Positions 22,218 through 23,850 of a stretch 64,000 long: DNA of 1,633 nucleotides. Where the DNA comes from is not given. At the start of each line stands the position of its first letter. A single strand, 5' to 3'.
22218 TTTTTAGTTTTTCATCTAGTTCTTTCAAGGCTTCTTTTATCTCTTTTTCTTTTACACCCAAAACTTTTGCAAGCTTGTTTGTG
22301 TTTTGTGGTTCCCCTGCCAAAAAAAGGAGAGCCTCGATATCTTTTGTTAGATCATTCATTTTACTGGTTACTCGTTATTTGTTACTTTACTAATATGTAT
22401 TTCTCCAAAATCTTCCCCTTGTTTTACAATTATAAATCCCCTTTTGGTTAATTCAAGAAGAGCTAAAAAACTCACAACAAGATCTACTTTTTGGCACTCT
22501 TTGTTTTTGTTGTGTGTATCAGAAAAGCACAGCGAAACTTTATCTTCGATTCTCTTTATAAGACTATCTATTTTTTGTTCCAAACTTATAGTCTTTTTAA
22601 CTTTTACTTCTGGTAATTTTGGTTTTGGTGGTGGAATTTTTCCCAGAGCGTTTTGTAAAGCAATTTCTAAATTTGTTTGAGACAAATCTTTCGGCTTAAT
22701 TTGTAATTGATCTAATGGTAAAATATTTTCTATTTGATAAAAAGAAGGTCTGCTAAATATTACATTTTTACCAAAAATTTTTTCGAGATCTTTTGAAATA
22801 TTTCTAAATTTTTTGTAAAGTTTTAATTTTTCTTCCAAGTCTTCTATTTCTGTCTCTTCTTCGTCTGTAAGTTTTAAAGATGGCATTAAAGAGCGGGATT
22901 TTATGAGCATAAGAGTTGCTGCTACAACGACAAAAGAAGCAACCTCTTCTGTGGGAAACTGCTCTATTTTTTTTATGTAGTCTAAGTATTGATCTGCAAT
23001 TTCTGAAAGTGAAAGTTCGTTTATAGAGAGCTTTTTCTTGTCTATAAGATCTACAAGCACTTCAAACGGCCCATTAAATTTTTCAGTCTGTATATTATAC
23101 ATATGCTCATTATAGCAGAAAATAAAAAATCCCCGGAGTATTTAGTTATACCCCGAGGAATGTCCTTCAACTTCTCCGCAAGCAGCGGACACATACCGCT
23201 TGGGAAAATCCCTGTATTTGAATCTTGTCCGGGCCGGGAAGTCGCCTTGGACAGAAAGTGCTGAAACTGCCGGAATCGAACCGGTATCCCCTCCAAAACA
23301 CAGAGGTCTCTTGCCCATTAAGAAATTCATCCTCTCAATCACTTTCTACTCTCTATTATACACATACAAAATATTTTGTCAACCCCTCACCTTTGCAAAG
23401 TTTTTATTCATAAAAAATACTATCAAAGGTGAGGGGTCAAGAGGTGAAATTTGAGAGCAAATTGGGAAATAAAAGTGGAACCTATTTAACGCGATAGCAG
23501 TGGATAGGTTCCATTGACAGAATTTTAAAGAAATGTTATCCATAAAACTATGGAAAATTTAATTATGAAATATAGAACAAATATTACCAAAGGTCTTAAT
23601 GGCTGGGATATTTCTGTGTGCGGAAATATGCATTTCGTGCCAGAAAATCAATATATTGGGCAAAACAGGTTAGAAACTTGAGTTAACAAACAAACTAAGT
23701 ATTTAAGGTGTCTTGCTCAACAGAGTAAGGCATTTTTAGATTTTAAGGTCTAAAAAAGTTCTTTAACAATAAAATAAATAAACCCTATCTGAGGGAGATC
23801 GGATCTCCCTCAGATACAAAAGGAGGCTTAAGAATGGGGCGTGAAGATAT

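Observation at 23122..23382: GC-rich structured RNA candidate with perfect sigma70 promoter and intrinsic terminator immediately upstream of scpA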

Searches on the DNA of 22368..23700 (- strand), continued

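Call 53: search_rna_families(source=window, start=23118, end=23352, threshold=evalue, max_evalue=10, show_alignments=6)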
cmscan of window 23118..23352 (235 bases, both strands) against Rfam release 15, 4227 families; matches with E-value up to 10: 8.
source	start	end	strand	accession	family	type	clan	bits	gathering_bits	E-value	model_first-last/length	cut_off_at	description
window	23119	23224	-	RF04312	trpB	Cis-reg;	-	19.9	59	1.3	1-107/107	no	trpB ncRNA motif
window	23118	23130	-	RF02597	shuA_thermo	Cis-reg; thermoregulator;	-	18.8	58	2.3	1-13/32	3'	shuA/chuA 5' UTR thermoregulator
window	23129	23160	-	RF03760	mir-2041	Gene; miRNA;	-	14.9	70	3.3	1-68/68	no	mir-2041 microRNA precursor family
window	23121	23237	-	RF00514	His_leader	Cis-reg; leader;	-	14.7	49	3.4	1-126/126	no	Histidine operon leader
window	23123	23180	-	RF02399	NsiR1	Gene; sRNA;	-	13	39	3.9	1-60/60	no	Nitrogen stress-induced RNA 1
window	23292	23329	+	RF03050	RAGATH-25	Gene; sRNA;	-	10.9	49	3.7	1-50/50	no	RAGATH-25 RNA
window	23270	23284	-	RF04321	tmRNA_permuted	Gene;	-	9.5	47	5.3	37-51/213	no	permuted transfer-messenger RNA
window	23271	23283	-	RF01851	cyano_tmRNA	Gene;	CL00001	8.2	70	3.1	64-76/288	no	Cyanobacteria transfer-messenger RNA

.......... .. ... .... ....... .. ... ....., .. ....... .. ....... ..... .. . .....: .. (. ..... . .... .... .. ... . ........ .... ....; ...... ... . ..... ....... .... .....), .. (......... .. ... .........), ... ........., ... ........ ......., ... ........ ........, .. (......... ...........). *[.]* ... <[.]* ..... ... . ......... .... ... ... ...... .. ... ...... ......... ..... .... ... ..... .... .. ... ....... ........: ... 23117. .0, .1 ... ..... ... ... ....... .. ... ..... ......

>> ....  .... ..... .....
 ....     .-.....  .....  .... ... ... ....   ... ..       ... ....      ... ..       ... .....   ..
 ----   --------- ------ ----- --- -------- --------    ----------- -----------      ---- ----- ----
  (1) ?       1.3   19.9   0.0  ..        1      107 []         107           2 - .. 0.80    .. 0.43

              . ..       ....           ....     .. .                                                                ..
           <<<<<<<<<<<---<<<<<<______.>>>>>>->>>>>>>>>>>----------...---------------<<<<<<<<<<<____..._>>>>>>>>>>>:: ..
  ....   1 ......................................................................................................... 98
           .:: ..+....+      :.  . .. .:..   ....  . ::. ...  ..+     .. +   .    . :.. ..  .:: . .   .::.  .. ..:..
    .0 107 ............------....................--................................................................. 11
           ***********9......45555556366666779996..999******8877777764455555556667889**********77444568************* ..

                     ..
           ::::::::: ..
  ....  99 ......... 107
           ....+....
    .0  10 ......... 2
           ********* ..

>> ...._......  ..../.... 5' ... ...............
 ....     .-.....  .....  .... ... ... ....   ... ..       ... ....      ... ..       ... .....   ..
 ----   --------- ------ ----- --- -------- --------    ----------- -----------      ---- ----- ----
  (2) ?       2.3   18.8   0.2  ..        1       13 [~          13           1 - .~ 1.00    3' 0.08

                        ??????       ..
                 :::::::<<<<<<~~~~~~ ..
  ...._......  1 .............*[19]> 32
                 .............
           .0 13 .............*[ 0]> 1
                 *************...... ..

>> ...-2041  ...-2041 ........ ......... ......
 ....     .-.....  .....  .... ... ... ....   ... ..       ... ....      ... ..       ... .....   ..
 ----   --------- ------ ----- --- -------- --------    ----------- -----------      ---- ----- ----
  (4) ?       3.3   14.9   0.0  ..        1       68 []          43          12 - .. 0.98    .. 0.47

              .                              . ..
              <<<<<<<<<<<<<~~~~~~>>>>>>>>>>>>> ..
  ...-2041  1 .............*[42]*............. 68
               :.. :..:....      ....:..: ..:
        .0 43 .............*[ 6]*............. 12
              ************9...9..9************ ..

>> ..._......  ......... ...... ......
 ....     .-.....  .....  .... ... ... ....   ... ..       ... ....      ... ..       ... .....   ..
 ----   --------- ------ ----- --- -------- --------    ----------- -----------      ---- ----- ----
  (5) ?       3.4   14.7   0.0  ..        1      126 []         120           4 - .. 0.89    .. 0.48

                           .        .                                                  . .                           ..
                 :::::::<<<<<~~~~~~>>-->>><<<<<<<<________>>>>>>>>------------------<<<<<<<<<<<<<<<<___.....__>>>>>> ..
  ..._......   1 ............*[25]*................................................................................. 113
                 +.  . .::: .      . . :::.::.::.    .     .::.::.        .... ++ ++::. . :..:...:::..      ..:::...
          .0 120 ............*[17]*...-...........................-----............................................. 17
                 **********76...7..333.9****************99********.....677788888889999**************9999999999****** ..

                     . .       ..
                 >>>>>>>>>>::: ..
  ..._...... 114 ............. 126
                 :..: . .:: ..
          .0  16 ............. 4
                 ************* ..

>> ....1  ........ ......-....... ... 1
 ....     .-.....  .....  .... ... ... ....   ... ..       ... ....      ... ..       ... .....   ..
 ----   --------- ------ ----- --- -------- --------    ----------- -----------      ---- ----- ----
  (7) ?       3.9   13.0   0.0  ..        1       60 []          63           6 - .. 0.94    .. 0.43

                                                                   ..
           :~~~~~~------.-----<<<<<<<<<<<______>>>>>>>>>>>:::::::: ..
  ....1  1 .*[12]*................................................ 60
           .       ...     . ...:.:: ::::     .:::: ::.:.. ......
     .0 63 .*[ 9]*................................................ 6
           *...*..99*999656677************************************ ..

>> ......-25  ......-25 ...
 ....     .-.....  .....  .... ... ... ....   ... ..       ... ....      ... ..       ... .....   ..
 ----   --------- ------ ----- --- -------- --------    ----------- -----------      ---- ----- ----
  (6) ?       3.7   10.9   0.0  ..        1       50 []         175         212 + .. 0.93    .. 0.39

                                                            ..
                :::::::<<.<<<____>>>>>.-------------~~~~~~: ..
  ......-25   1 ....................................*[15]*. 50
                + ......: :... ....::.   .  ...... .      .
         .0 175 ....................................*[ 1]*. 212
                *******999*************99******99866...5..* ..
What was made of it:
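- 23262..23334 (-): Degenerate tRNA-like cloverleaf, called tRNA-Asn(GTT)-like by ARAGORN below its default threshold. Any Rfam tRNA match is below the 8.2-bit clan match that was kept (call 53).
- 23270..23284 (-): T-arm look-alike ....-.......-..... It gives small partial matches to tmRNA models only (call 53).
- On tmRNA (standard or permuted): Rfam tmRNA_permuted and cyano_tmRNA match only the 13-15-nt T-arm, at 8-9.5 bits (call 53).
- The T-arm gives tiny partial hits to tmRNA models of 8-9.5 bits (call 53).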

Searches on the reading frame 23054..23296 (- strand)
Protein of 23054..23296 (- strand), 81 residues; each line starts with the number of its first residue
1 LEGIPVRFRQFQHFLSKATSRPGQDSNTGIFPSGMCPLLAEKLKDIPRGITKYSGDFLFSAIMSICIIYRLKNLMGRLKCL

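Call 67: search_protein_families(library=pfam, proteins=[window:23054-23296:-], max_evalue=1)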
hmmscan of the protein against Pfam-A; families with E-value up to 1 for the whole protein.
seq(81 aa): 0 families

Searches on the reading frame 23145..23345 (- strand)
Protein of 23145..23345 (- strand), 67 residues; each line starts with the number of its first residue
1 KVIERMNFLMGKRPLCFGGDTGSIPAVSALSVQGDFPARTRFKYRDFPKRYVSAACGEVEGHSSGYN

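Call 67: search_protein_families(library=pfam, proteins=[window:23145-23342:-], max_evalue=1)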
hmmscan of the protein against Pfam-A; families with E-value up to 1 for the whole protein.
seq(66 aa): 0 families

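Call 73: search_protein_representatives(protein=window:23145-23345:-)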
Query: 67 residues. Proteins with E-value up to 0.001 (for the whole library): 2; up to 1e-10: 1; up to 1e-30: 0. The best 2 are listed.
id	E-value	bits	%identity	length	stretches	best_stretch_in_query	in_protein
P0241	2.2e-14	68.9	56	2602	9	13-37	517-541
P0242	4.2e-04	36.4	38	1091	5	11-60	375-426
